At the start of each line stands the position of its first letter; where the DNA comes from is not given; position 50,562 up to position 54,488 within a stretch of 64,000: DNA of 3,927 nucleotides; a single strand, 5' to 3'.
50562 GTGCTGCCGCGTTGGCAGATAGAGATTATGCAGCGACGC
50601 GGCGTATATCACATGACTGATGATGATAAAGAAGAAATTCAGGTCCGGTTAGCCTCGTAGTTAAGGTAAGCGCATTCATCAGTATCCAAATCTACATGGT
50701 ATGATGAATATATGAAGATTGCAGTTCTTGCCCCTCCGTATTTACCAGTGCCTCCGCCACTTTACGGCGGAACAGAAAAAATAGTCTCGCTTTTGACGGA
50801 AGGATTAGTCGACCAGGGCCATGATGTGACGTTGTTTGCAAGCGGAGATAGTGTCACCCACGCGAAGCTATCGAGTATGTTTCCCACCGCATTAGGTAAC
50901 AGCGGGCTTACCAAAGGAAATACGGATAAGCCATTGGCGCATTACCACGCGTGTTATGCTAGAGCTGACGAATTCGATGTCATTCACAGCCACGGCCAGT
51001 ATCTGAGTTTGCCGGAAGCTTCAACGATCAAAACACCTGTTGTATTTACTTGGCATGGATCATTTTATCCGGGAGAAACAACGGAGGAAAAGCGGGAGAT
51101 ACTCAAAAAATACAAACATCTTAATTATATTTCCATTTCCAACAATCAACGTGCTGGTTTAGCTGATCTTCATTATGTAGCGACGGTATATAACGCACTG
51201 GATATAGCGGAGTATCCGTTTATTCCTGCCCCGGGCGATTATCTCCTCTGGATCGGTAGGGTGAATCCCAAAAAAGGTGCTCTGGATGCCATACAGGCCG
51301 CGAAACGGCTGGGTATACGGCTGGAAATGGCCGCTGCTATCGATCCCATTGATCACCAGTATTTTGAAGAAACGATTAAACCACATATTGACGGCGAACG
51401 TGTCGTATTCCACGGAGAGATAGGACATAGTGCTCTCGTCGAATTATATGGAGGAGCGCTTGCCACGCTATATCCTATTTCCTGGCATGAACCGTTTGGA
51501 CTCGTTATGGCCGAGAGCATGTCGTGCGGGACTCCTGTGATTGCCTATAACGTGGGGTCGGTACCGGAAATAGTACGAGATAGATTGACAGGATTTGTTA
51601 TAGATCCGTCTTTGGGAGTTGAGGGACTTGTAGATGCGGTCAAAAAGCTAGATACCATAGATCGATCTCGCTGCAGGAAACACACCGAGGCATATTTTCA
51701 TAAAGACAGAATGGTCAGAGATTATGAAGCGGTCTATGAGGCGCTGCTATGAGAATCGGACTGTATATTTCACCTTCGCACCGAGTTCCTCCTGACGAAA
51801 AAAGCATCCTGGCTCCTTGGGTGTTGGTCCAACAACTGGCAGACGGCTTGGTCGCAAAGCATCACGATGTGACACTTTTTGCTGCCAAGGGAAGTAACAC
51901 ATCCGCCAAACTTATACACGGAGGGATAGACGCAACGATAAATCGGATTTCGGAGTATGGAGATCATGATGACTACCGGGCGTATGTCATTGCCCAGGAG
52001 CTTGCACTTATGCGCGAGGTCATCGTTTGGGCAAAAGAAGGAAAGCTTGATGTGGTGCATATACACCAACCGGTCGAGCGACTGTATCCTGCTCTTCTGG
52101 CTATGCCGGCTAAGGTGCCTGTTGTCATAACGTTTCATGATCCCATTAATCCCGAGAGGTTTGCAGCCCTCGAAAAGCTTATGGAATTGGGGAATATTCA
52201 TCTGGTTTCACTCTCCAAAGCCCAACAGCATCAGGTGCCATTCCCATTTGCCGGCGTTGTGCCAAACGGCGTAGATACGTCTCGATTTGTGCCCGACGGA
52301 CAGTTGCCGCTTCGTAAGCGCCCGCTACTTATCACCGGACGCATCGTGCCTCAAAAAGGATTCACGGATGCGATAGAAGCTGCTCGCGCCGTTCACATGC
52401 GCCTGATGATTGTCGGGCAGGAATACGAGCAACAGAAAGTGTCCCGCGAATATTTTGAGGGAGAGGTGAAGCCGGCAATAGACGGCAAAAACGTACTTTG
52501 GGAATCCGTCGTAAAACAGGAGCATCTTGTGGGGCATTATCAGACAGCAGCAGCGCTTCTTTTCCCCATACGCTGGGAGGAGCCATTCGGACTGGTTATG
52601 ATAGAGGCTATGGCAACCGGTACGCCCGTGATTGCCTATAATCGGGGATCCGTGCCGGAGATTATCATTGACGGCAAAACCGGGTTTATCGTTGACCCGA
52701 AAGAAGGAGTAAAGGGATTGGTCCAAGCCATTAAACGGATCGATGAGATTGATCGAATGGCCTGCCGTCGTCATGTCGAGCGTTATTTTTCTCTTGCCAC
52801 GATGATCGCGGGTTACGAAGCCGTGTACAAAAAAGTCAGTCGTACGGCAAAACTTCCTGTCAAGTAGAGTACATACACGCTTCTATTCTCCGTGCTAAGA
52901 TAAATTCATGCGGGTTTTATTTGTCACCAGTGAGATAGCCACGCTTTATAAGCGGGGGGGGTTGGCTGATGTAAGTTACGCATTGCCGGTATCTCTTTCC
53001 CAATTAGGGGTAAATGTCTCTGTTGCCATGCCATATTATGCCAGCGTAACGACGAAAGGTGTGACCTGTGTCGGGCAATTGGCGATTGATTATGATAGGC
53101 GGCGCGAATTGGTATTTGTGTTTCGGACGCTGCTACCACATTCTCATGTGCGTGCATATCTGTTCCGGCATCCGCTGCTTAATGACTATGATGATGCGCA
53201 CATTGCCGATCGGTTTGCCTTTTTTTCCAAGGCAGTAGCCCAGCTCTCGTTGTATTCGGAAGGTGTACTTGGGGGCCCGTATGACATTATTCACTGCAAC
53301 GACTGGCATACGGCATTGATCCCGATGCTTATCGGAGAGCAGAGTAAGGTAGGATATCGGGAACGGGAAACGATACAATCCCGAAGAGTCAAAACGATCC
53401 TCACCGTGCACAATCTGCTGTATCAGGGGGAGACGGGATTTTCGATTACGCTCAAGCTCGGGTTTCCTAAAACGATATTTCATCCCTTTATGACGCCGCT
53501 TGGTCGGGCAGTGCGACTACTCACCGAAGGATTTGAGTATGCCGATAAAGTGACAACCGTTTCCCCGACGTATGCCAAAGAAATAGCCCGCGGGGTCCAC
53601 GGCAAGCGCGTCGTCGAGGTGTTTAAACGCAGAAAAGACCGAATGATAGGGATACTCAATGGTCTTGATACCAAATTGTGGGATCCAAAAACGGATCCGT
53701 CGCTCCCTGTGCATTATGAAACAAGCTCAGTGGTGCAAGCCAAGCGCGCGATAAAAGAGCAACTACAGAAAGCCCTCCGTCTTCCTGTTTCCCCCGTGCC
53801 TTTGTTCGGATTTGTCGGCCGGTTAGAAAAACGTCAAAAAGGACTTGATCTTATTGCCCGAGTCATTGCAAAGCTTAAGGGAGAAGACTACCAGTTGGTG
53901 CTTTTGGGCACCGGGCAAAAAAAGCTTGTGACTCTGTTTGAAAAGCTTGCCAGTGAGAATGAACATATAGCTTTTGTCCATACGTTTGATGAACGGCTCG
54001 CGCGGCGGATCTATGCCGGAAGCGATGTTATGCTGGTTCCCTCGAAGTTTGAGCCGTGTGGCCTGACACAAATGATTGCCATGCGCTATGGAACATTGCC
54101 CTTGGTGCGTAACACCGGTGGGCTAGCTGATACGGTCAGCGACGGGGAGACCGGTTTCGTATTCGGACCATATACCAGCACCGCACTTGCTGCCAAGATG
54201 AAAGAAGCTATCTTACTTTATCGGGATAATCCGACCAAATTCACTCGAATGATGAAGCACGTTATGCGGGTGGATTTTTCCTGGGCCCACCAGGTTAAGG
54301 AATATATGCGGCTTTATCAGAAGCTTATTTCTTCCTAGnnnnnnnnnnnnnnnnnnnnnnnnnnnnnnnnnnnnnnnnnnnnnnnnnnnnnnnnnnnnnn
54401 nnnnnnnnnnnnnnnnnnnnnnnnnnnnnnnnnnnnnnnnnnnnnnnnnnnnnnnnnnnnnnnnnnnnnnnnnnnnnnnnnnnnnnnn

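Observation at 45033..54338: Plus-strand glycosylation island: GT26 + GT4 + three tandem paralogous GT4 genes (shared PVPPP N-termini) + glgA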

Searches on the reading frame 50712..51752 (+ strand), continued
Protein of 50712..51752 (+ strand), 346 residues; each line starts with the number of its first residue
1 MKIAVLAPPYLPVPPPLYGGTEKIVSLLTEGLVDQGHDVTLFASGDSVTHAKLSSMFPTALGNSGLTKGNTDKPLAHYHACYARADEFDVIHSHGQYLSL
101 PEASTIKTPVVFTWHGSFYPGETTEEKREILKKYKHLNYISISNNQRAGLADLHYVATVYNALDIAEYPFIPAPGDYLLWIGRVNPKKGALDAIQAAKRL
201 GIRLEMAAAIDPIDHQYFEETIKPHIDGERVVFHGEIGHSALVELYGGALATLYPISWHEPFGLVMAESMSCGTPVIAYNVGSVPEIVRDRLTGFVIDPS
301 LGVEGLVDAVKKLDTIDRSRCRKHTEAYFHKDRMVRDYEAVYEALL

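Call 90: search_solved_structures(query=L019:11033-13270:+, max_evalue=0.01)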
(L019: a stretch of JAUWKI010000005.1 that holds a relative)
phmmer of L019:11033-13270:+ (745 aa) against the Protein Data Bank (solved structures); distinct sequences matched with E-value up to 0.01: 1.
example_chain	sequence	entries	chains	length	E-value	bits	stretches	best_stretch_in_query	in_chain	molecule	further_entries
7vma_A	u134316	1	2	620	3e-100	339.5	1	282-684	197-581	Amylo-alpha-1,6-glucosidase, putative archaeal type glycogen debranching enzyme (Gde)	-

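Call 91: search_solved_structures(query=L024:14360-15505:-, max_evalue=0.01)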
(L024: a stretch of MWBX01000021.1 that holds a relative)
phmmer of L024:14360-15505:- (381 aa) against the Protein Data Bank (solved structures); distinct sequences matched with E-value up to 0.01: 1.
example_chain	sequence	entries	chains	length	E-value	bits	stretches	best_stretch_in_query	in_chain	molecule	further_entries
7vma_A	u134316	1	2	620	5.3e-60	207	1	20-379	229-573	Amylo-alpha-1,6-glucosidase, putative archaeal type glycogen debranching enzyme (Gde)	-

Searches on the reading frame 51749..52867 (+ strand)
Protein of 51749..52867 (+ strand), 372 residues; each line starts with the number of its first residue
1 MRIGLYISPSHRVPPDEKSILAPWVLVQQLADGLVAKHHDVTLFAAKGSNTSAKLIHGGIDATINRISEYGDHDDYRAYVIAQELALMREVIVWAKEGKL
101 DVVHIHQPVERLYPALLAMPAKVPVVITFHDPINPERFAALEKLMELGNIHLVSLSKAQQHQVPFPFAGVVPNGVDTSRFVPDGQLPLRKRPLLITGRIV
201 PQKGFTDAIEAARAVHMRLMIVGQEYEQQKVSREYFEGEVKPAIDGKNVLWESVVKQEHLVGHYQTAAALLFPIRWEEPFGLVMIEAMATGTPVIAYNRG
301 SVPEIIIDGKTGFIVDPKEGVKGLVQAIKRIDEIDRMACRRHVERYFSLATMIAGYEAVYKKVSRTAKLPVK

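Call 5: search_protein_families(library=pfam, proteins=[window:51749-52867:+], max_evalue=0.01)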
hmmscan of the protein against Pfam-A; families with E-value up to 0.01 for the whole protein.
window:51749-52867:+ (372 aa): 6 families
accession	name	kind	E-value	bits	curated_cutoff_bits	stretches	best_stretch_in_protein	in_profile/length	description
PF00534.26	Glycos_transf_1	-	8e-26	91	26.4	1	187-331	12-155/172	Glycosyl transferases group 1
PF13692.12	Glyco_trans_1_4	-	2.1e-23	83.6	27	1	193-331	4-139/142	Glycosyl transferases group 1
PF13439.12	Glyco_transf_4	-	2.5e-13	50.9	28.5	1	26-179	7-170/170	Glycosyltransferase Family 4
PF13579.12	Glyco_trans_4_4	-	5.6e-10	40.2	29.7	1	25-133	5-105/158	Glycosyl transferase 4-like domain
PF20706.3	GT4-conflict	-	1.6e-06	27.8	26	1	187-298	194-312/385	Family 4 Glycosyltransferase in conflict systems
PF13477.12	Glyco_trans_4_2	-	2.9e-05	24.7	23.4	1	24-130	10-107/139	Glycosyl transferase 4-like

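Call 6: search_protein_families(library=ncbifam, proteins=[window:51749-52867:+], max_evalue=0.001)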
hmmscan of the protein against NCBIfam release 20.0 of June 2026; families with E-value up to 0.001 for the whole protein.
window:51749-52867:+ (372 aa): 28 families (the best 25 are shown)
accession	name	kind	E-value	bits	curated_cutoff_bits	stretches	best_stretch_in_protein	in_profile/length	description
NF041876.1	EPS_EpsE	equivalog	5.2e-20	72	400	1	166-336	186-363/389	exopolysaccharide biosynthesis GT4 family glycosyltransferase EpsE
TIGR02149.1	glgA_Coryne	subfamily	2.6e-18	66.3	302.4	1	189-331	202-352/391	glycogen synthase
TIGR03999.1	thiol_BshA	equivalog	6.1e-18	64.9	273.7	1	213-363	226-373/375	N-acetyl-alpha-D-glucosaminyl L-malate synthase BshA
NF012028.0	PRK15484.1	subfamily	7.9e-18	64.7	618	1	102-331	102-341/380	lipopolysaccharide N-acetylglucosaminyltransferase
NF053787.1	GlcN_PG_synth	equivalog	5.1e-14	51.9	480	1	242-364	236-360/361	N-acetylglucosaminyl phosphatidylglycerol synthase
TIGR03449.1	mycothiol_MshA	equivalog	6.3e-14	51.7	462.5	1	216-361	253-401/406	D-inositol-3-phosphate glycosyltransferase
NF041010.1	glycosy_Agl16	equivalog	3.5e-13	49.1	575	1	52-332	25-319/352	glycosylation protein Agl16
TIGR04047.1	MSMEG_0565_glyc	hypoth_equivalog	1.3e-12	47.6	259.85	1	29-332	20-343/373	MSMEG_0565 family glycosyltransferase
TIGR03088.1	stp2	hypoth_equivalog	2.6e-12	46.5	409.05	1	277-363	282-373/374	TIGR03088 family PEP-CTERM/XrtA system glycosyltransferase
NF047684.1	TeichurnBiosyTuaC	equivalog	2.3e-09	36.7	550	1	185-336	214-356/391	teichuronic acid biosynthesis protein TuaC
TIGR04063.1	stp3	hypoth_equivalog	7e-09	35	442.05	1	215-363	243-395/397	TIGR04063 family PEP-CTERM/XrtA system glycosyltransferase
NF038298.1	EPS_HpsO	equivalog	9.1e-09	34.6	575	1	196-331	207-349/388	hormogonium polysaccharide biosynthesis glycosyltransferase HpsO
NF041139.1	TreT_Thcocales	equivalog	1e-08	34.4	775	1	196-347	235-396/412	trehalose synthase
NF038255.1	exopoly_VpsD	equivalog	5.5e-08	32.1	300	1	213-364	231-380/381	VpsD family glycosyltransferase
TIGR02095.1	glgA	subfamily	6e-08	31.8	328.45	1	193-362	296-476/477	glycogen/starch synthase, ADP-glucose type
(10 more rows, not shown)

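Call 35: search_solved_structures(query=window:51749-52867:+, max_evalue=0.00001, show_alignments=1)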
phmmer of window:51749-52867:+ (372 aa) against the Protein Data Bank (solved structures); distinct sequences matched with E-value up to 0.00001: 26.
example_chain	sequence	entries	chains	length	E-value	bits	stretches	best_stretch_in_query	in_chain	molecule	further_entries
7fg9_A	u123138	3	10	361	2.8e-45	158.3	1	11-363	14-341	Glycosyl transferase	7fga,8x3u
8x3q_C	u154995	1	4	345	2.9e-45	158.2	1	11-363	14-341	Glycosyl transferase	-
9v0l_A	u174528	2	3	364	9.5e-26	94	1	189-351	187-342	tetrahydrobiopterin glucosyltransferases | tetrahydrobiopterin glucosyltransferase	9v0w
5zer_A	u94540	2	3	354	8.1e-22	81.1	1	187-357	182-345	UDP-glucose:tetrahydrobiopterin glucosyltransferase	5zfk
5ze7_B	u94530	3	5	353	8.5e-22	81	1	187-356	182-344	UDP-glucose:tetrahydrobiopterin glucosyltransferase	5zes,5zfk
4n9w_A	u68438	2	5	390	2.3e-14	56.6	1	87-339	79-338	GDP-mannose-dependent alpha-(1-2)-phosphatidylinositol mannosyltransferase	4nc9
2gej_A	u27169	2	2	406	2.6e-14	56.4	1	87-339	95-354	PHOSPHATIDYLINOSITOL MANNOSYLTRANSFERASE (PimA)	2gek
6kih_A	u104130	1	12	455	1e-13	54.4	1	186-331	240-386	Tll1590 protein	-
2f9f_A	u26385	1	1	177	5.3e-12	48.8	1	196-333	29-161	first mannosyl transferase (wbaZ-1)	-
7qsg_A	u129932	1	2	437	6.4e-11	45.2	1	168-363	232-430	D-inositol 3-phosphate glycosyltransferase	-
6tvp_A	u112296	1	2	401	1.8e-10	43.8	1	188-316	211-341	Alpha-maltose-1-phosphate synthase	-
2jjm_A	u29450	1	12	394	4.1e-10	42.6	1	267-366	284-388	GLYCOSYL TRANSFERASE, GROUP 1 FAMILY PROTEIN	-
3mbo_A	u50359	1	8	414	4.6e-10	42.4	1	267-366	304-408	Glycosyltransferase, group 1 family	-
5i45_A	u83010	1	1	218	3.1e-09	39.7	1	190-320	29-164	Glycosyl transferases group 1 family protein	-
2iuy_A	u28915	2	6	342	3.2e-09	39.6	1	165-340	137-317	GLYCOSYLTRANSFERASE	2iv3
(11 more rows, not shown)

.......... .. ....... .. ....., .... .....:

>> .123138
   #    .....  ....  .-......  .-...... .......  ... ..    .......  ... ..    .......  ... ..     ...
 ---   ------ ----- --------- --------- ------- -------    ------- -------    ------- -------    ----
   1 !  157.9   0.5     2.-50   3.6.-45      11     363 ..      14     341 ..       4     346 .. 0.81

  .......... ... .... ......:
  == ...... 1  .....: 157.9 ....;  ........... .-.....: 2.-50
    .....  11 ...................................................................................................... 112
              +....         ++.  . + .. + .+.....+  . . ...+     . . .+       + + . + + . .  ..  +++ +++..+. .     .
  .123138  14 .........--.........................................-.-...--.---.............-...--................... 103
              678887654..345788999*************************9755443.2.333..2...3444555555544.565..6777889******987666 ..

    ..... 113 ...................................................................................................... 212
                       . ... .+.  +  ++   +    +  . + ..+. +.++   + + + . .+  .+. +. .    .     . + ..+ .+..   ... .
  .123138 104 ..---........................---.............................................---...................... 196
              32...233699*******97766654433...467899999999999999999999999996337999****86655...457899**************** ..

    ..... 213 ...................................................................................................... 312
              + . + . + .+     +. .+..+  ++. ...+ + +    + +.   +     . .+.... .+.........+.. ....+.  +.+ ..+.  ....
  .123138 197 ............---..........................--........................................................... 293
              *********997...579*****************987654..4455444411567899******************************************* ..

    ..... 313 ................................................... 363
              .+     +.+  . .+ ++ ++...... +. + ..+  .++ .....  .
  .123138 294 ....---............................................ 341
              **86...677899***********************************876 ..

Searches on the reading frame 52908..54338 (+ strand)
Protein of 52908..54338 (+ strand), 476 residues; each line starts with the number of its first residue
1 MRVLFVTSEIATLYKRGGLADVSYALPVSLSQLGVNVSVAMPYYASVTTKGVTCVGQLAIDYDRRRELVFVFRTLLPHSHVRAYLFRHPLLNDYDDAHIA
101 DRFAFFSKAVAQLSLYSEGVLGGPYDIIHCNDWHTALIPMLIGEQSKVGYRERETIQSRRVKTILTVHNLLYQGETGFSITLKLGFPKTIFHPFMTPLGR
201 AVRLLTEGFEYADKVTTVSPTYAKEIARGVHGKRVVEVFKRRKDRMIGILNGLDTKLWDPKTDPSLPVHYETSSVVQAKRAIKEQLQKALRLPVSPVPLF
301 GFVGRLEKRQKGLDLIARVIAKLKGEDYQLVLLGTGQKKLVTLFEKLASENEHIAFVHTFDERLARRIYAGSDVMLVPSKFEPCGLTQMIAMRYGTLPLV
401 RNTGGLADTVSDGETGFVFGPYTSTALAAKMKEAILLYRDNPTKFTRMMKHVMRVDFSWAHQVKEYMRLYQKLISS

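Call 5: search_protein_families(library=pfam, proteins=[window:52908-54338:+], max_evalue=0.01)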
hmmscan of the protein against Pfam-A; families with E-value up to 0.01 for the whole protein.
window:52908-54338:+ (476 aa): 6 families
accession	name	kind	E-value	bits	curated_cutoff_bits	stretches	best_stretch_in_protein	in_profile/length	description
PF08323.17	Glyco_transf_5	-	2.7e-50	171.7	22.7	1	2-237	1-235/239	Starch synthase catalytic domain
PF00534.26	Glycos_transf_1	-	5e-23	81.9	26.4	1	298-437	16-158/172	Glycosyl transferases group 1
PF13692.12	Glyco_trans_1_4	-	1.8e-20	74.1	27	1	298-434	2-139/142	Glycosyl transferases group 1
PF13439.12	Glyco_transf_4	-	5.9e-09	36.6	28.5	1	84-236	39-160/170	Glycosyltransferase Family 4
PF20706.3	GT4-conflict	-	4.4e-08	33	26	1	302-414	202-324/385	Family 4 Glycosyltransferase in conflict systems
PF13579.12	Glyco_trans_4_4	-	8.4e-07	29.9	29.7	1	18-235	2-152/158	Glycosyl transferase 4-like domain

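Call 6: search_protein_families(library=ncbifam, proteins=[window:52908-54338:+], max_evalue=0.001)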
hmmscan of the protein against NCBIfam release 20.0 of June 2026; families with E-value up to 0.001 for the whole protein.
window:52908-54338:+ (476 aa): 29 families (the best 25 are shown)
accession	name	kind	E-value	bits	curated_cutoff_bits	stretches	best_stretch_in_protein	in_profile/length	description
TIGR02095.1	glgA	subfamily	2.8e-137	458.3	328.45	1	1-473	1-477/477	glycogen/starch synthase, ADP-glucose type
NF001903.0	PRK00654.2-2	equivalog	2.4e-120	402.5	616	1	1-472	1-477/482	glycogen synthase GlgA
NF001898.0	PRK00654.1-1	equivalog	6.2e-117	391.2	603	1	1-474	1-476/477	glycogen synthase GlgA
NF001899.0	PRK00654.1-2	equivalog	5.3e-110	368.1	459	1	1-474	1-476/478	glycogen synthase GlgA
NF001905.0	PRK00654.2-4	subfamily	2.5e-99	333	560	1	1-472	1-485/489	glycogen synthase GlgA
NF001900.0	PRK00654.1-3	equivalog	3e-99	332.7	509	1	1-474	1-455/481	glycogen synthase GlgA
NF010699.0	PRK14099.1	equivalog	1e-91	307.9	762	1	1-475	4-481/485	glycogen synthase GlgA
NF001906.0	PRK00654.2-5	equivalog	3.9e-90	303.1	870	1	2-473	7-483/485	glycogen synthase GlgA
NF001901.0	PRK00654.1-5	equivalog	1.1e-89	301.3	649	2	92-475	126-493/502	glycogen synthase GlgA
NF010698.0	PRK14098.1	equivalog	4.1e-76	256.6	754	1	2-474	7-487/489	starch synthase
NF001902.0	PRK00654.2-1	equivalog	1.6e-74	251.2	845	1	1-473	1-489/492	glycogen synthase GlgA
NF001904.0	PRK00654.2-3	equivalog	1.4e-65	221.8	577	1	1-473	1-474/475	glycogen synthase GlgA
TIGR02149.1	glgA_Coryne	subfamily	1.2e-14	54.3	302.4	1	243-473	168-390/391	glycogen synthase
TIGR03999.1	thiol_BshA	equivalog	1.3e-14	53.9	273.7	1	322-474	223-374/375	N-acetyl-alpha-D-glucosaminyl L-malate synthase BshA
NF046085.1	XrtY_assoc_Gly1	equivalog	8.2e-13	47.9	400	1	302-474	214-385/387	XrtY-associated glycosyltransferase XYAG1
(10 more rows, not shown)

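Call 36: search_solved_structures(query=window:52908-54338:+, max_evalue=1e-20)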
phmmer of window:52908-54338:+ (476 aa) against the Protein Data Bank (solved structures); distinct sequences matched with E-value up to 1e-20: 9.
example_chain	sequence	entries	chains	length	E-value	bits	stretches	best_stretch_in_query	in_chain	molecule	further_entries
3d1j_A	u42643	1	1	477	9.4e-68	232.2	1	1-473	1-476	Glycogen synthase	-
2qzs_A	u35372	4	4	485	2.5e-67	230.8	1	1-473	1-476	glycogen synthase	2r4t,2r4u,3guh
3cop_A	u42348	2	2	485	1.7e-66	228.1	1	1-473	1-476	Glycogen synthase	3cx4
4hln_A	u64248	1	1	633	1.5e-62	215.1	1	3-471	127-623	Starch synthase I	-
1rzu_A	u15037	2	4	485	3.3e-60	207.4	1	1-475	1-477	Glycogen synthase 1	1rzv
3vue_A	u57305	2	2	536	2.4e-59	204.5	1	116-466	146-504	Granule-bound starch synthase 1, chloroplastic/amyloplastic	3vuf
6gne_A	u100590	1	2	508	2.9e-57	197.7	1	3-475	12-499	Probable starch synthase 4, chloroplastic/amyloplastic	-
6gnf_A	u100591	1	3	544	9.2e-57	196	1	2-475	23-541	Glycogen synthase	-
6gng_A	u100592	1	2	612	2.5e-50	174.8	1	202-424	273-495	Granule-bound starch synthase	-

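Call 65: list_cluster_members(proteins=[P0241, window:52908-54338:+, window:47737-48948:+])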
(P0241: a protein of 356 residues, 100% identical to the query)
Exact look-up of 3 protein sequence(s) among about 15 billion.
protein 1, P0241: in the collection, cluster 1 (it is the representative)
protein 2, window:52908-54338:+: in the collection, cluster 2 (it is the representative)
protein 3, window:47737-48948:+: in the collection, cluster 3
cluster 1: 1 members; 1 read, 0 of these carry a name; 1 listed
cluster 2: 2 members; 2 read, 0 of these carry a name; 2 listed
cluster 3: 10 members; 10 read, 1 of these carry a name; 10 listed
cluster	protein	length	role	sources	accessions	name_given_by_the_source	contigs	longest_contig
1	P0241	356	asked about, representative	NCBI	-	-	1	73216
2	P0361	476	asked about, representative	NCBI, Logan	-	-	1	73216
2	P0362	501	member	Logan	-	-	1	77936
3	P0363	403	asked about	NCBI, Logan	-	-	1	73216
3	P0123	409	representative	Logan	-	-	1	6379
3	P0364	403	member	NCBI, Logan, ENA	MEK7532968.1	MAG: glycosyltransferase family 4 protein [Patescibacteria group bacterium]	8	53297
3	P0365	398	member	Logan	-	-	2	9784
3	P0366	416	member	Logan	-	-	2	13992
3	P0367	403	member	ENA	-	-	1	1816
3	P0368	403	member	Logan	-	-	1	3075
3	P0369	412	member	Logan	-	-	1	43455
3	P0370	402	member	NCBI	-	-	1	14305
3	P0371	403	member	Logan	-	-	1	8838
